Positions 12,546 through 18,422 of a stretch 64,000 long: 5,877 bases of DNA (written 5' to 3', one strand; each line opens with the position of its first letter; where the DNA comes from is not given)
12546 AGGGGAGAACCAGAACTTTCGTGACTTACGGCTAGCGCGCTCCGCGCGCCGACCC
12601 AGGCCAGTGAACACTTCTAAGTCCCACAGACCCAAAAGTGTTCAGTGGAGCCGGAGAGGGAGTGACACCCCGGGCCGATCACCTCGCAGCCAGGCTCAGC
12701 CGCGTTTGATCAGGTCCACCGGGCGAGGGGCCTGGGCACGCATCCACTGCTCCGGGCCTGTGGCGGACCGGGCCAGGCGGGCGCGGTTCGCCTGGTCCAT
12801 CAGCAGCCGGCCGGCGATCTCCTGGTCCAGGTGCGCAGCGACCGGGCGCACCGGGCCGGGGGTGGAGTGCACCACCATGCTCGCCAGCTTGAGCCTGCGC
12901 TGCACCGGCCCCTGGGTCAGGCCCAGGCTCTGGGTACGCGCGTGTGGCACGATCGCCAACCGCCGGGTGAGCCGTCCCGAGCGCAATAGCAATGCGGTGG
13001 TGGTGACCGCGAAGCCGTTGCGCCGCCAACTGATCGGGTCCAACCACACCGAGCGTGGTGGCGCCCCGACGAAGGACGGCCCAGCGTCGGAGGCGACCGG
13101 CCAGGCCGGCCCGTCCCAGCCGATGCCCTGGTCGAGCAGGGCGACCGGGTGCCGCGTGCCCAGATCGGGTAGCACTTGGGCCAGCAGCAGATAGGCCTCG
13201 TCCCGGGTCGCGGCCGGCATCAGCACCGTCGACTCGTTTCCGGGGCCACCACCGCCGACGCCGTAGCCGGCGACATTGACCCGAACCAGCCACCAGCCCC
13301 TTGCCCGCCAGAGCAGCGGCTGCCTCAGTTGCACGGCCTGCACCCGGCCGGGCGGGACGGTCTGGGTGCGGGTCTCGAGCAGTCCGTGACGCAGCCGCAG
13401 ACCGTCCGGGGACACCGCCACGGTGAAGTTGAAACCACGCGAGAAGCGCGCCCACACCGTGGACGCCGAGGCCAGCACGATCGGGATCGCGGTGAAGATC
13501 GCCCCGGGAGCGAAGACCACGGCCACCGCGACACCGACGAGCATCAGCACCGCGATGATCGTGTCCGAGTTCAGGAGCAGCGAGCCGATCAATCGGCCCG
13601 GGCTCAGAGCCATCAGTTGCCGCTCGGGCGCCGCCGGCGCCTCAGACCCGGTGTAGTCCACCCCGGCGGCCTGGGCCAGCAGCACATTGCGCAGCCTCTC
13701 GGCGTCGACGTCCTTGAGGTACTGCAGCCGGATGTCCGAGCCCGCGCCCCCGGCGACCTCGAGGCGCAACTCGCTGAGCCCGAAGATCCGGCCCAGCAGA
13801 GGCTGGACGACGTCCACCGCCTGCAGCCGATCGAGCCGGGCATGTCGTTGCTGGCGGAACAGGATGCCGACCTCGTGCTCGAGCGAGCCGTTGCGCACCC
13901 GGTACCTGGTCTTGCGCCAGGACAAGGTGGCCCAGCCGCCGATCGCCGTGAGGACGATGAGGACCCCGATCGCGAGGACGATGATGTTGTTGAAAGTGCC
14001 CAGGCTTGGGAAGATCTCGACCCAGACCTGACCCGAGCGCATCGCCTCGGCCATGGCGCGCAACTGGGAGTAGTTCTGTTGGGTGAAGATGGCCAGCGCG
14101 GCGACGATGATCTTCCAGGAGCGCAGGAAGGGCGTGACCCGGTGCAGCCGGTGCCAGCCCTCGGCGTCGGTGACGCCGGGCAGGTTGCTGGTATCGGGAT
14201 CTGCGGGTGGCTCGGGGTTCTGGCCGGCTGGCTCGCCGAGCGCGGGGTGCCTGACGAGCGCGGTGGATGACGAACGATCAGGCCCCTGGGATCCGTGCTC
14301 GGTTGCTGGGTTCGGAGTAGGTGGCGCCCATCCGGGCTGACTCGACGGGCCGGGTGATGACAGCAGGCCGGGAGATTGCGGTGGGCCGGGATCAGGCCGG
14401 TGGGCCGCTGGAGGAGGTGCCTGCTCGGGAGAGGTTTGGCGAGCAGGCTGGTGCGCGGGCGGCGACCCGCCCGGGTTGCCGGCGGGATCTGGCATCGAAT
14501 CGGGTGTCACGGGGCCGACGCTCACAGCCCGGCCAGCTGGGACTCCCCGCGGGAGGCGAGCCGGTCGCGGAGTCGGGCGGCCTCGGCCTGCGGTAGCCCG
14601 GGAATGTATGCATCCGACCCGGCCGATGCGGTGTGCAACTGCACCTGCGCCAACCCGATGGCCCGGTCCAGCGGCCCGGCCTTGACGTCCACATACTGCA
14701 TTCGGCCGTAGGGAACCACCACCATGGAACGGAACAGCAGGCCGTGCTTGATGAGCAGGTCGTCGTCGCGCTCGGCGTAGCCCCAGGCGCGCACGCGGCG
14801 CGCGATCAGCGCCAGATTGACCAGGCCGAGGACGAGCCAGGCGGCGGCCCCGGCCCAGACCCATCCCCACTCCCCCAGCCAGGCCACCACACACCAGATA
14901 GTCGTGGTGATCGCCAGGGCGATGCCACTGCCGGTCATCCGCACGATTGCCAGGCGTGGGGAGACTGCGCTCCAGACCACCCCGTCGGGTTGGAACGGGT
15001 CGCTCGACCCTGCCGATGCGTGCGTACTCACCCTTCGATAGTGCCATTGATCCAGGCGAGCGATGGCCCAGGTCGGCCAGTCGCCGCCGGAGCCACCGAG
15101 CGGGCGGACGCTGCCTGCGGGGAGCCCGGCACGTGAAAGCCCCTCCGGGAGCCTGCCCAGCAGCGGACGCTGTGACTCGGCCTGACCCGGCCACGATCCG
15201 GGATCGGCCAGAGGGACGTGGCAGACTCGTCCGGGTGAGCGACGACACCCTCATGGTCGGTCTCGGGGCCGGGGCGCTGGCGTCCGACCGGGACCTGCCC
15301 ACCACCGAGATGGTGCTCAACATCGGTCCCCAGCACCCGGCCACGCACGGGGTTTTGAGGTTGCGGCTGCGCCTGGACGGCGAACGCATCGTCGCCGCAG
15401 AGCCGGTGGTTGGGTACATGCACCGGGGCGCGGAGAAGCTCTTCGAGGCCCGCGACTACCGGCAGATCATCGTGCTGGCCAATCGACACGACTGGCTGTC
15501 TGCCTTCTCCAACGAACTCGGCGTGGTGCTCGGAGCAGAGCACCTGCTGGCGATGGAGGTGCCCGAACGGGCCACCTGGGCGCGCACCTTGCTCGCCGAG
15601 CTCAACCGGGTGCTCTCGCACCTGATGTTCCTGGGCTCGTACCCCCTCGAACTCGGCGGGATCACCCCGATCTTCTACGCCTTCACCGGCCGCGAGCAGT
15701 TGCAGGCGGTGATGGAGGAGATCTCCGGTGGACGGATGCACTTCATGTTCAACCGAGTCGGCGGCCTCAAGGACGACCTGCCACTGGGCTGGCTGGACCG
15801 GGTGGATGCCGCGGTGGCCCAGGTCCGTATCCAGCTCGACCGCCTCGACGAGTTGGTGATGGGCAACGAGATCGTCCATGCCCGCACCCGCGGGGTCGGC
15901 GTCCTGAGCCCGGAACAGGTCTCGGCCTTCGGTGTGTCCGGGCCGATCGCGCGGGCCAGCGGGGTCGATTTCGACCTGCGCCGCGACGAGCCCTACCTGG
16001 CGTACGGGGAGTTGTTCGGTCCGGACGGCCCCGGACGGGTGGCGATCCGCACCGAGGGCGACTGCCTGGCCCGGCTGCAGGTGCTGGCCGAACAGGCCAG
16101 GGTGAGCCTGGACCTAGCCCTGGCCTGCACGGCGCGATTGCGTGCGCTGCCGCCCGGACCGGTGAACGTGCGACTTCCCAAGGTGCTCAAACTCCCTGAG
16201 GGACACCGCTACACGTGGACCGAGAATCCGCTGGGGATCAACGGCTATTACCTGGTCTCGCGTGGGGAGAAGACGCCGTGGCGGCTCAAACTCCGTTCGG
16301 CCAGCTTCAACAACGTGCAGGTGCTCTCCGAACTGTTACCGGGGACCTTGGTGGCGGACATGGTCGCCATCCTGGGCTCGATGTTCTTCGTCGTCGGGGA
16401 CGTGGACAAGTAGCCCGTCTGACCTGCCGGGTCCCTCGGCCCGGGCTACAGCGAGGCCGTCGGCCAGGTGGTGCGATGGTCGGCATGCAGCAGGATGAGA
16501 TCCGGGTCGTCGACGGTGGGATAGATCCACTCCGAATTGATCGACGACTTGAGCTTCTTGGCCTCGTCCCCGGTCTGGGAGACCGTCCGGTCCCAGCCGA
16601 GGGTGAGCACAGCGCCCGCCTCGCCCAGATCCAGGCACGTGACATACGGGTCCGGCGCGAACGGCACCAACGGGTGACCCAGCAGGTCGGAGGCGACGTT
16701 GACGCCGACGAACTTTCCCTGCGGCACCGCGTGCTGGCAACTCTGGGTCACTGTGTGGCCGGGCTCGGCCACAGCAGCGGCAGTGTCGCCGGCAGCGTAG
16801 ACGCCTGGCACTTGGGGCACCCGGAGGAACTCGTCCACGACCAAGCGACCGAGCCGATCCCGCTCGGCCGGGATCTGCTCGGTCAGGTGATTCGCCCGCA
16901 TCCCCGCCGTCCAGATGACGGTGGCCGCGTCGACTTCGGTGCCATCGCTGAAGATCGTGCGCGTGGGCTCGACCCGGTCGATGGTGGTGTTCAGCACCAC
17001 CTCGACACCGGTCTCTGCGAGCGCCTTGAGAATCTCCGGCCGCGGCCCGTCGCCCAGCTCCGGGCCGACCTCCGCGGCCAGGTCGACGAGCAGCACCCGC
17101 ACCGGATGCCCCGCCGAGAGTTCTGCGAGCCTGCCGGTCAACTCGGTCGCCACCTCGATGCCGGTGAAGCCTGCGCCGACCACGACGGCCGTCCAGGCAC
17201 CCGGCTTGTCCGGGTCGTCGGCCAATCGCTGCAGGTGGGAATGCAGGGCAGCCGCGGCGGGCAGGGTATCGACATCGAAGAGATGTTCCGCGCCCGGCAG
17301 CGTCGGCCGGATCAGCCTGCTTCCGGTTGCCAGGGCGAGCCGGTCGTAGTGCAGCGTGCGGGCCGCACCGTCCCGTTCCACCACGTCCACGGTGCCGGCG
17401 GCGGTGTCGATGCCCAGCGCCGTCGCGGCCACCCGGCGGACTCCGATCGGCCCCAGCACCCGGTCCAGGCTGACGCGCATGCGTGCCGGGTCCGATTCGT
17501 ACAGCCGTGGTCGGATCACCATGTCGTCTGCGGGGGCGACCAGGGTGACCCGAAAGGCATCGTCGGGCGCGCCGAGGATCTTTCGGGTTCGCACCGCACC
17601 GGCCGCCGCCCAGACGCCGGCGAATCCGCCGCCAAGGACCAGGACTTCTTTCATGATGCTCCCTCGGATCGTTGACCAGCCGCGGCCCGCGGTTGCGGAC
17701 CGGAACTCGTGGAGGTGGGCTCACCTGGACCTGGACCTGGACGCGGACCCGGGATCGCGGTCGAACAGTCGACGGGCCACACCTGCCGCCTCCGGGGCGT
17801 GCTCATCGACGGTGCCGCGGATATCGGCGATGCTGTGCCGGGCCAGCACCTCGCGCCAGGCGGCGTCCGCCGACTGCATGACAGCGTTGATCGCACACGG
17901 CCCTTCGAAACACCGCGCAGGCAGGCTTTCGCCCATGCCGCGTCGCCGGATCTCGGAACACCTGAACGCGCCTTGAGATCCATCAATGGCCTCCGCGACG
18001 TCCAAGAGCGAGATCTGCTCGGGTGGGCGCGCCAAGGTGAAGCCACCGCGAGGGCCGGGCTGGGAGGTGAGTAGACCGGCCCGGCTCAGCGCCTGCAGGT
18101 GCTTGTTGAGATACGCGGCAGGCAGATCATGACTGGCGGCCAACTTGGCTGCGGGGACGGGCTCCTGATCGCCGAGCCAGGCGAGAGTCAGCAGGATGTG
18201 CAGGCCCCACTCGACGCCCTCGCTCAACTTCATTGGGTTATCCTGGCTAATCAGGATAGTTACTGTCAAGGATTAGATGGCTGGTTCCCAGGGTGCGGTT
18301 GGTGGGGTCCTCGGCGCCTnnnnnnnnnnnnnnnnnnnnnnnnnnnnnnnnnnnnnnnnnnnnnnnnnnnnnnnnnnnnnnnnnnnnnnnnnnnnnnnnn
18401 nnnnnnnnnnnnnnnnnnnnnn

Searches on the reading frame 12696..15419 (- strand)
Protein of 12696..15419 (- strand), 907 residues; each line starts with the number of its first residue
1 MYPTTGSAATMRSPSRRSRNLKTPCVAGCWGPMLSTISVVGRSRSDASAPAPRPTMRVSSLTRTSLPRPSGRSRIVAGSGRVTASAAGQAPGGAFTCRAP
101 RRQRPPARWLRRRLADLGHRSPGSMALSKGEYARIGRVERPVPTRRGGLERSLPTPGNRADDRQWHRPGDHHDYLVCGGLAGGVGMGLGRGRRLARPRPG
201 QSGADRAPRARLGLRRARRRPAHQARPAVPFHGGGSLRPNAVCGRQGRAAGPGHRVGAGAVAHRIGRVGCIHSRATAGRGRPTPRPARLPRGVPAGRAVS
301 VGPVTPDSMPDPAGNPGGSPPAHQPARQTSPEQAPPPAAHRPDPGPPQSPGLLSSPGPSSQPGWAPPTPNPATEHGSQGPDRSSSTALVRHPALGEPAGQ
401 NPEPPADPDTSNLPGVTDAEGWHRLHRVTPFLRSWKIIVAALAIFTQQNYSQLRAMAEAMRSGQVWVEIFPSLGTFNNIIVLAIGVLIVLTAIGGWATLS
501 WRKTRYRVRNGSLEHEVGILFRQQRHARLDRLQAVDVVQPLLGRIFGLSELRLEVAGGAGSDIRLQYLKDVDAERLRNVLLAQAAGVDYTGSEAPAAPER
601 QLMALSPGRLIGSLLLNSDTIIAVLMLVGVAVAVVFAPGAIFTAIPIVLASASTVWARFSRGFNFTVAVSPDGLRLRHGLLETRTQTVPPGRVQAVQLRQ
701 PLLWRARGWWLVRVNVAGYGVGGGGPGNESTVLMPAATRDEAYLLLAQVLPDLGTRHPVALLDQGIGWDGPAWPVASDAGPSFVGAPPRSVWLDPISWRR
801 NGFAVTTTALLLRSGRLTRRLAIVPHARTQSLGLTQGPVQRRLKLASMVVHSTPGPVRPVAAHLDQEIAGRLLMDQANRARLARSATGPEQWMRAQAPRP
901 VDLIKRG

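Call 50: search_protein_families(library=pfam, proteins=[window:12696-15419:-], max_evalue=0.001)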
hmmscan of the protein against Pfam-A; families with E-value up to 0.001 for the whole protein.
window:12696-15419:- (907 aa): 1 family
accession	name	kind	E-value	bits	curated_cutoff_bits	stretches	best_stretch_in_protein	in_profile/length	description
PF03703.20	bPH_2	-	8.4e-39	132.1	22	3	501-578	1-76/78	Bacterial PH domain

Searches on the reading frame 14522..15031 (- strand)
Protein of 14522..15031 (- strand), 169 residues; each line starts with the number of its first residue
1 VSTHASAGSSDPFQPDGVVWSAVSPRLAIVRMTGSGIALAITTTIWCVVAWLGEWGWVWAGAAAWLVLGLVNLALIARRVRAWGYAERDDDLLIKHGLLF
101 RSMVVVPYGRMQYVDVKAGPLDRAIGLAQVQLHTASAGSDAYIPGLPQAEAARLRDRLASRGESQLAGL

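Call 50: search_protein_families(library=pfam, proteins=[window:14522-15031:-], max_evalue=0.001)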
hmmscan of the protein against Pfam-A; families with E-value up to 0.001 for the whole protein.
window:14522-15031:- (169 aa): 1 family
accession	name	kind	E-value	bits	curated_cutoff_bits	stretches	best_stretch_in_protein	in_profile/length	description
PF03703.20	bPH_2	-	1.2e-17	64.4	22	1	80-158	1-78/78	Bacterial PH domain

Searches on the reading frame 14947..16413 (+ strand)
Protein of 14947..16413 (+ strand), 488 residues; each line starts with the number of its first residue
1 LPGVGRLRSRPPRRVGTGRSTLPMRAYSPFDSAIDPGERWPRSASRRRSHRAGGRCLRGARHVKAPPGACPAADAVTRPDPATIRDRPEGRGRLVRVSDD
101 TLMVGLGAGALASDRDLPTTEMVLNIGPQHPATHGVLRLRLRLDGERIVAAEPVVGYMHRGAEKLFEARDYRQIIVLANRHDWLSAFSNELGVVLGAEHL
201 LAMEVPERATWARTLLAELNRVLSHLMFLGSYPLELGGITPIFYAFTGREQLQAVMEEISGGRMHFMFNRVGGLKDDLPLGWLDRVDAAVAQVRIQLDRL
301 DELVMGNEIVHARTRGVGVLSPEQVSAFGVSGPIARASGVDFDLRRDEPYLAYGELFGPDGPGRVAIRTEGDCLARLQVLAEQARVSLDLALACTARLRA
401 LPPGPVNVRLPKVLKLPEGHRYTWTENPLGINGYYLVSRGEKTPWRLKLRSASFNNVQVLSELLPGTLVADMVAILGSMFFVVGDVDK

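Call 50: search_protein_families(library=pfam, proteins=[window:14947-16413:+], max_evalue=0.001)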
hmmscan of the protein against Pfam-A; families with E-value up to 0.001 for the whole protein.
window:14947-16413:+ (488 aa): 1 family
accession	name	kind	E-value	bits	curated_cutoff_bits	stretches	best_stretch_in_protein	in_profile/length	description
PF00346.24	Complex1_49kDa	-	1.9e-65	221.1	24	2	236-412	2-170/271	Respiratory-chain NADH dehydrogenase, 49 Kd subunit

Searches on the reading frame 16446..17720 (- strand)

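Call 69: search_protein_families(library=pfam, proteins=[window:16446-17720:-], max_evalue=0.0001)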
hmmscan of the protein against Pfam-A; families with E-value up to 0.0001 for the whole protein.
window:16446-17720:- (424 aa): 2 families
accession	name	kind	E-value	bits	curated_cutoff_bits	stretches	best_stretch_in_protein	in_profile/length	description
PF07992.20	Pyr_redox_2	-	5.2e-44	151.3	26.1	1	25-335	2-291/291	Pyridine nucleotide-disulphide oxidoreductase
PF00070.33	Pyr_redox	-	2.3e-08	34.9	22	1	178-252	2-68/82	Pyridine nucleotide-disulphide oxidoreductase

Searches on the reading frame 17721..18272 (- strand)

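Call 69: search_protein_families(library=pfam, proteins=[window:17721-18272:-], max_evalue=0.0001)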
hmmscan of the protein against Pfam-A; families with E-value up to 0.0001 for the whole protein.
window:17721-18272:- (183 aa): 2 families
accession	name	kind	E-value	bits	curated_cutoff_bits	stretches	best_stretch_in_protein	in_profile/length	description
PF02082.26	Rrf2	-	4.1e-32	111.5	30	1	16-151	1-129/132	Iron-dependent Transcriptional regulator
PF12840.13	HTH_20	-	4.9e-05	23.7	27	0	36-70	16-50/51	Helix-turn-helix domain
